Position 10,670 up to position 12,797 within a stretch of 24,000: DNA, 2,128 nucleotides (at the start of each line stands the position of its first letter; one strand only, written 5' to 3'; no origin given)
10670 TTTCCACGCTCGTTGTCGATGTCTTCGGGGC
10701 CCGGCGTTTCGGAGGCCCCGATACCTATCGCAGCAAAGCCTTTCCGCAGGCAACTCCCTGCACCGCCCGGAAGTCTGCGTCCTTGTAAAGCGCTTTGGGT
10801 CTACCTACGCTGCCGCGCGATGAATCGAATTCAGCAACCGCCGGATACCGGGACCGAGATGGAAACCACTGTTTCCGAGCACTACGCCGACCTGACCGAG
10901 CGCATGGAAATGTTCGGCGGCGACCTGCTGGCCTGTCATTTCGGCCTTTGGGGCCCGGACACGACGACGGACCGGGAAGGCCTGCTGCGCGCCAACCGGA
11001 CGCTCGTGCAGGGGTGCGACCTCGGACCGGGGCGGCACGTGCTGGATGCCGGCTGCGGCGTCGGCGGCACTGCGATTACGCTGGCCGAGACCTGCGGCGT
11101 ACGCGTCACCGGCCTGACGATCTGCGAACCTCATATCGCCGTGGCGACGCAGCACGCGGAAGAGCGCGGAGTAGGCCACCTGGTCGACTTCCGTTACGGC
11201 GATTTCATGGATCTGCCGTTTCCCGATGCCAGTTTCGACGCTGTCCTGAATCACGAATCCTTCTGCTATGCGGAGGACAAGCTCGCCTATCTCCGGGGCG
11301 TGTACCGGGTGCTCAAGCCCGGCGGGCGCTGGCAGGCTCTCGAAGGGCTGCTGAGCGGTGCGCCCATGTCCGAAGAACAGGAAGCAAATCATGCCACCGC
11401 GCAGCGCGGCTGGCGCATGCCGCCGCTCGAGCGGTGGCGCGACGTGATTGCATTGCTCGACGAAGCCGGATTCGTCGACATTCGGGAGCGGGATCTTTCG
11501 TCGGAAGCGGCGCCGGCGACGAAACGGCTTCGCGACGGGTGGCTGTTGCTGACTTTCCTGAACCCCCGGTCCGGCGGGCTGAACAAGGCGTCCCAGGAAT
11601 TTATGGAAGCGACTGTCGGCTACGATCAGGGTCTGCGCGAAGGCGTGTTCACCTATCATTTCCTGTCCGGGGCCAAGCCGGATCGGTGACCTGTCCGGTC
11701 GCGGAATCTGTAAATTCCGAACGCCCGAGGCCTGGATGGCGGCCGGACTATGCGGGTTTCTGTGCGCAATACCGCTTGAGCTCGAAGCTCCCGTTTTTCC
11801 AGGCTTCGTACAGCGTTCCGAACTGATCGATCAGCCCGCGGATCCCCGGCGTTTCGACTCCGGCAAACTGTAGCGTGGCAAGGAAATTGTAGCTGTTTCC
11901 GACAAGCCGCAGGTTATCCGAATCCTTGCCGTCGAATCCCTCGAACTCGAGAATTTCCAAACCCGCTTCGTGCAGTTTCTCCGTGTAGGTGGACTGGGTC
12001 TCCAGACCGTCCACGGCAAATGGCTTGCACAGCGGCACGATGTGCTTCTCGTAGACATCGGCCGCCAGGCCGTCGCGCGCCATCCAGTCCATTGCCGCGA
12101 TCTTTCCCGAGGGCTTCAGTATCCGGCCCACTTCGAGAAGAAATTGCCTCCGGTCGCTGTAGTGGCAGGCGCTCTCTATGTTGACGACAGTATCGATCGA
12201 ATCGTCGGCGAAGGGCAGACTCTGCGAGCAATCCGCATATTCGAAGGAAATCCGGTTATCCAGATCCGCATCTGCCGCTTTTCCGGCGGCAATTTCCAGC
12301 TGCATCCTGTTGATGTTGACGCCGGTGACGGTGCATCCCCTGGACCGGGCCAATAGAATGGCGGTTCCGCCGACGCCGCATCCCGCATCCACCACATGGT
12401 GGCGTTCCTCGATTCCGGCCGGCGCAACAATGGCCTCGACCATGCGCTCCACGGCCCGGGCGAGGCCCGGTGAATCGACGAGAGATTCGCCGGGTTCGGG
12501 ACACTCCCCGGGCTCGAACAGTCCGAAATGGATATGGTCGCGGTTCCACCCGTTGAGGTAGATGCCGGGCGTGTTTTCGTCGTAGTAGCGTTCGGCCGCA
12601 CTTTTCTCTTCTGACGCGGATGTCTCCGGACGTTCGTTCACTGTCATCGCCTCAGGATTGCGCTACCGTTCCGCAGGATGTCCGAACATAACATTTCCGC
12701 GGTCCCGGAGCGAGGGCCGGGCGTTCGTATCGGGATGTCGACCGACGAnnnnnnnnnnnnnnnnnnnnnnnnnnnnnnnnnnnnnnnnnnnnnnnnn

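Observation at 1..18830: NHLP-precursor RiPP cluster with an enzyme set I cannot match to any described class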

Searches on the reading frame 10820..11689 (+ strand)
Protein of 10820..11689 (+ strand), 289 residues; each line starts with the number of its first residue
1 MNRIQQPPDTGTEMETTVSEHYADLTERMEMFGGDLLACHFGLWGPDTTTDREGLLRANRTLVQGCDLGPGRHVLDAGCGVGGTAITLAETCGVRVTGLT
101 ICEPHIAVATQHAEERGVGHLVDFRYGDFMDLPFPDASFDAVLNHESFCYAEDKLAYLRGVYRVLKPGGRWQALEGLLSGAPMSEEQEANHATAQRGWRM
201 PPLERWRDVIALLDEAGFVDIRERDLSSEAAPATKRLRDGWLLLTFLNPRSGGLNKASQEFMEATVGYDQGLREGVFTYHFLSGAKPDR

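Call 6: search_protein_families(library=pfam, proteins=[window:10820-11689:+], max_evalue=0.01)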
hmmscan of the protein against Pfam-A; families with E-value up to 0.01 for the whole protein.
window:10820-11689:+ (289 aa): 12 families
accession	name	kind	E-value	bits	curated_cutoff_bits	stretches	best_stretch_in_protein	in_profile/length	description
PF08241.18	Methyltransf_11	-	4.5e-23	82.1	21.2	1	75-170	1-92/95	Methyltransferase domain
PF13649.12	Methyltransf_25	-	7.9e-22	78.2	27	1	74-169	1-97/97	Methyltransferase domain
PF13847.12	Methyltransf_31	-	1.7e-17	63.9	27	1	71-171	4-107/145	Methyltransferase domain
PF08242.18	Methyltransf_12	-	2.8e-13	50.8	30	1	75-170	1-97/98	Methyltransferase domain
PF01209.24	Ubie_methyltran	-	7.1e-13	48.9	20.1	1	70-175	47-153/233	ubiE/COQ5 methyltransferase family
PF02353.26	CMAS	-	3.3e-12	46.7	27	1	57-171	49-162/273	Mycolic acid cyclopropane synthetase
PF13489.12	Methyltransf_23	-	8.8e-09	35.7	27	1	68-219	20-160/164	Methyltransferase domain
PF03141.22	Methyltransf_29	-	3.5e-06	26.3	23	1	72-191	119-230/506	Putative S-adenosyl-L-methionine-dependent methyltransferase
PF09445.16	Methyltransf_15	-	5.4e-05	23.3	22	1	73-131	3-60/165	RNA cap guanine-N2 methyltransferase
PF00891.24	Methyltransf_2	-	0.0004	20.2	22.3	1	61-188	53-179/210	O-methyltransferase domain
PF07942.18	CARME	-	0.00047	20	27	0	119-224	144-238/268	Carnosine N-methyltransferase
PF05175.20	MTS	-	0.0022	18.1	23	1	61-144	22-104/170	Methyltransferase small domain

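Call 7: search_protein_families(library=ncbifam, proteins=[window:10820-11689:+], max_evalue=0.01)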
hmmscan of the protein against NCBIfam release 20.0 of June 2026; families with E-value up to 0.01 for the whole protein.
window:10820-11689:+ (289 aa): 42 families (the best 25 are shown)
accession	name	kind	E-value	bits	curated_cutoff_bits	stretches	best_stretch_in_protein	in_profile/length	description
NF045667.1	MTase_DVU1556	equivalog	9.6e-19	67.7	155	1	54-227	6-169/213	DVU_1556 family methyltransferase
NF041675.1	sarc_dimgly_tmase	equivalog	1.9e-18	67.4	550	1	40-171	35-167/278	sarcosine/dimethylglycine N-methyltransferase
NF041537.1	ArsM_AhpD_UU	exception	6.7e-17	61.3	510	1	69-223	75-227/345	arsenite methyltransferase/AhpD domain selenoprotein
NF041943.1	GPPMT_Stmyces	equivalog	5.3e-16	59.3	400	1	66-177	73-183/272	geranyl diphosphate 2-C-methyltransferase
NF047649.1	MTase_UXPK_star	exception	1.7e-15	56.8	460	1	67-218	74-223/283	methyltransferase/UXPK-star double selenoprotein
NF045825.1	FAmtase_mtf2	equivalog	1.2e-14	54.2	400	1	70-170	58-155/248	fatty-acid O-methyltransferase Mtf2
NF041536.1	ArsM_DUF2284_UU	exception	3.4e-14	52.1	575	1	70-223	76-227/459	arsenite methyltransferase/DUF2284 domain selenoprotein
NF001243.0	PRK00216.1-4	equivalog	4.8e-14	52.3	235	1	64-175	41-153/237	demethylmenaquinone methyltransferase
TIGR02752.1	MenG_heptapren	equivalog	6.8e-14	52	419.85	1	67-175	42-151/231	demethylmenaquinone methyltransferase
NF008823.0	PRK11873.1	subfamily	1.5e-13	50.9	263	1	67-188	74-195/272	arsenite methyltransferase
NF045823.1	PthPhpthDimycoMt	equivalog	1.5e-13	50.6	300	1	66-171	63-164/256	phthiotriol/phenolphthiotriol dimycocerosates methyltransferase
TIGR01934.1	MenG_MenH_UbiE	subfamily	3.6e-13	49.3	158.35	1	62-175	31-143/223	ubiquinone/menaquinone biosynthesis methyltransferase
NF040703.1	cyclopro_CfaB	exception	8.7e-12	44.5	650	1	62-169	151-259/393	C17 cyclopropane fatty acid synthase CfaB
NF045649.1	2X_seleno_MduS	exception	2.2e-11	43.3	380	1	72-169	43-143/338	methyltransferase domain-containing selenoprotein MduS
NF043040.1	corrin_prot_MT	hypoth_equivalog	2.6e-11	43.4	180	1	60-170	32-144/216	corrinoid protein-associated methyltransferase CpaM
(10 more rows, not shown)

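Call 56: search_solved_structures(query=window:10859-11689:+, max_evalue=0.00001)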
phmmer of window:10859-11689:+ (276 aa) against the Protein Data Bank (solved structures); distinct sequences matched with E-value up to 0.00001: 40.
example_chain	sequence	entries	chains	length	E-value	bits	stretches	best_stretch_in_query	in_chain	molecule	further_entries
6uv6_A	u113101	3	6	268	9.1e-27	97.3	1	3-224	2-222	D-glucose O-methyltransferase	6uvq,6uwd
3bus_A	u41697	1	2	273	8.3e-26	94.1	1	5-180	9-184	Methyltransferase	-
8zc8_A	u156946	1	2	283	7.9e-25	90.9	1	4-176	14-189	MitM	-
21zq_A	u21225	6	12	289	8.3e-25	90.8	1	5-176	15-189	MitM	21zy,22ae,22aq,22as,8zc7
4pne_A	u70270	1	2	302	5.7e-22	81.5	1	7-159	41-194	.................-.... protein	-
5gm1_A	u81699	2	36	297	1.7e-21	80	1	44-218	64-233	O-methylransferase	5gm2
7v6h_A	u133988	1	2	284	2.6e-21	79.4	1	50-216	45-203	Cyclopropane fatty-acyl-phospholipid synthase-like methyltransferase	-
5wp5_A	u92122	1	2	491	3.1e-20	75.8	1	45-217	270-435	Phosphomethylethanolamine N-methyltransferase 2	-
5wp4_A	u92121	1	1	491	6.6e-20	74.8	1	41-223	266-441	Phosphoethanolamine N-methyltransferase 1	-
9w6x_A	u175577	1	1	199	2.1e-13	53.4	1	56-158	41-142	YtkW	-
3mgg_A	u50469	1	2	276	9.3e-13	51.3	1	55-245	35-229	Methyltransferase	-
4ine_A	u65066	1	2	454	6.5e-12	48.5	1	53-214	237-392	Protein PMT-2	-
7fbh_A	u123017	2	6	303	8.3e-11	44.9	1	39-163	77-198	BezA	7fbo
7wzg_A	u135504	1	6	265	1e-10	44.6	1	58-157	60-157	Cypemycin N-terminal methyltransferase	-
2o57_A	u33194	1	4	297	1.7e-10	43.8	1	20-157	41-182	putative sarcosine dimethylglycine methyltransferase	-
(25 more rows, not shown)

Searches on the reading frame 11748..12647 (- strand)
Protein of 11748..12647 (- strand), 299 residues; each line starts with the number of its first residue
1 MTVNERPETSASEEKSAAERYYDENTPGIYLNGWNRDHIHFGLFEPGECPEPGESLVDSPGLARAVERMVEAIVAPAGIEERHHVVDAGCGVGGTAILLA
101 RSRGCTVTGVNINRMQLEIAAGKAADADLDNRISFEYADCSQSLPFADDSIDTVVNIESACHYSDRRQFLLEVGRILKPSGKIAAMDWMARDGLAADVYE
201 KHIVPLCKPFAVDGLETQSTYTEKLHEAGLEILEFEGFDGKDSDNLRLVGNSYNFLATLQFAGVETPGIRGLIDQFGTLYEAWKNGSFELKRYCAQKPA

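Call 6: search_protein_families(library=pfam, proteins=[window:11748-12647:-], max_evalue=0.01)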
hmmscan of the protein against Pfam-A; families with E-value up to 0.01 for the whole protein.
window:11748-12647:- (299 aa): 10 families
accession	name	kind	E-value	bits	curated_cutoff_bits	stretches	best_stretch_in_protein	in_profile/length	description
PF08241.18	Methyltransf_11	-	7.1e-19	68.7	21.2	1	86-184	1-94/95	Methyltransferase domain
PF13649.12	Methyltransf_25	-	1.8e-17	64.3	27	1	85-181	1-97/97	Methyltransferase domain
PF13847.12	Methyltransf_31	-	1.5e-15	57.6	27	1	81-203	3-127/145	Methyltransferase domain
PF13489.12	Methyltransf_23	-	1.9e-11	44.4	27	1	75-233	14-162/164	Methyltransferase domain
PF08242.18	Methyltransf_12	-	5.4e-11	43.5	30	1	86-183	1-98/98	Methyltransferase domain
PF01209.24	Ubie_methyltran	-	1.1e-08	35.2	20.1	1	80-189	46-155/233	ubiE/COQ5 methyltransferase family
PF02353.26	CMAS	-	2.8e-06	27.3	27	1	62-185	43-164/273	Mycolic acid cyclopropane synthetase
PF05175.20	MTS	-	1.6e-05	25.1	23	1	81-156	31-104/170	Methyltransferase small domain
PF09445.16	Methyltransf_15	-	0.00022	21.3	22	1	84-146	3-64/165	RNA cap guanine-N2 methyltransferase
PF13679.12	Methyltransf_32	-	0.0058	17.1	27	1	66-145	13-94/143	Methyltransferase domain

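Call 7: search_protein_families(library=ncbifam, proteins=[window:11748-12647:-], max_evalue=0.01)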
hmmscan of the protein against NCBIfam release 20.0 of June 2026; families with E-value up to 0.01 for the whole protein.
window:11748-12647:- (299 aa): 42 families (the best 25 are shown)
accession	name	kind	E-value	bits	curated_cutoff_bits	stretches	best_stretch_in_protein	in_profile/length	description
NF041675.1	sarc_dimgly_tmase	equivalog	1e-20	74.8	550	1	17-237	11-217/278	sarcosine/dimethylglycine N-methyltransferase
NF045667.1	MTase_DVU1556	equivalog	3.5e-18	65.8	155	1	69-236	10-166/213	DVU_1556 family methyltransferase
NF045825.1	FAmtase_mtf2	equivalog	3.2e-17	62.6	400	1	82-196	59-169/248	fatty-acid O-methyltransferase Mtf2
NF045823.1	PthPhpthDimycoMt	equivalog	1.1e-15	57.5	300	1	84-195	69-176/256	phthiotriol/phenolphthiotriol dimycocerosates methyltransferase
TIGR01934.1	MenG_MenH_UbiE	subfamily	9.3e-15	54.5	158.35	1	73-206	31-166/223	ubiquinone/menaquinone biosynthesis methyltransferase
NF043040.1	corrin_prot_MT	hypoth_equivalog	1.3e-14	54.2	180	1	66-196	27-158/216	corrinoid protein-associated methyltransferase CpaM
NF041943.1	GPPMT_Stmyces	equivalog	1.2e-12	48.2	400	1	78-185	74-179/272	geranyl diphosphate 2-C-methyltransferase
NF001244.0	PRK00216.1-5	equivalog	3.2e-12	46.2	216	1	77-205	44-177/236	bifunctional demethylmenaquinone methyltransferase/2-methoxy-6-polyprenyl-1,4-benzoquinol methylase UbiE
NF041536.1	ArsM_DUF2284_UU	exception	4.4e-12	45.1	575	1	79-200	74-195/459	arsenite methyltransferase/DUF2284 domain selenoprotein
NF008823.0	PRK11873.1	subfamily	6.8e-12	45.4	263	1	77-236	73-229/272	arsenite methyltransferase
NF053839.1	CPFASynBruc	equivalog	2.2e-11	43.4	600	1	73-183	166-274/410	cyclopropane fatty acid synthase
NF041537.1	ArsM_AhpD_UU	exception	9.7e-11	41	510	1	79-200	74-195/345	arsenite methyltransferase/AhpD domain selenoprotein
NF052510.1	methyltran_MpqE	exception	1.2e-10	41.2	335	1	75-188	40-154/234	methyl-plastoquinone biosynthesis methyltransferase MpqE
NF047649.1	MTase_UXPK_star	exception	3e-10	39.6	460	1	83-189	79-185/283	methyltransferase/UXPK-star double selenoprotein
NF045882.1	PLipidMtase_Leg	equivalog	5.2e-10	39.5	390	1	83-203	44-161/207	phospholipid N-methyltransferase PmtA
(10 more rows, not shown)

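Call 54: search_solved_structures(query=window:11748-12647:-, max_evalue=0.00001)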
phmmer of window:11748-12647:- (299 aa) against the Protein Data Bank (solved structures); distinct sequences matched with E-value up to 0.00001: 26.
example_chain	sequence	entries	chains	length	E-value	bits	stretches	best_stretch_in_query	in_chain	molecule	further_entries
3bus_A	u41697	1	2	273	7.6e-24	87.8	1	21-189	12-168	Methyltransferase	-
8zc8_A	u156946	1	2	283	8.1e-24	87.7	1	60-237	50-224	MitM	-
21zq_A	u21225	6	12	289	8.5e-24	87.6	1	60-237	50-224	MitM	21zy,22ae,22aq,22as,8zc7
6uv6_A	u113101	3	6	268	3.3e-23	85.7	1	58-241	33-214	D-glucose O-methyltransferase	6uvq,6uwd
5gm1_A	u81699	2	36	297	9.7e-23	84.1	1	37-192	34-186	O-methylransferase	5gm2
4pne_A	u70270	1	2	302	7.3e-15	58.3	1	64-194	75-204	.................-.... protein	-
2o57_A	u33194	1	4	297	2e-14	56.8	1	6-215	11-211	putative sarcosine dimethylglycine methyltransferase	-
1xxl_A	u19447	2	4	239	1.7e-13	53.8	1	76-210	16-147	YcgJ protein | ycgJ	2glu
9w6x_A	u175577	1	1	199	2.1e-12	50.2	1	85-183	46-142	YtkW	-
7v6h_A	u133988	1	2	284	1.1e-11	47.8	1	64-236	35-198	Cyclopropane fatty-acyl-phospholipid synthase-like methyltransferase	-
7fbh_A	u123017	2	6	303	2.3e-10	43.5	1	14-204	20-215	BezA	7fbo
5wp5_A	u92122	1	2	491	4.1e-10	42.7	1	72-190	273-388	Phosphomethylethanolamine N-methyltransferase 2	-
1ve3_A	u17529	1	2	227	2.3e-09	40.2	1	79-184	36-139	hypothetical protein PH0226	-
5wp4_A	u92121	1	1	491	6.9e-09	38.6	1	75-190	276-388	Phosphoethanolamine N-methyltransferase 1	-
6f5z_A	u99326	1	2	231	8e-08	35.2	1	75-238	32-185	24-sterol C-methyltransferase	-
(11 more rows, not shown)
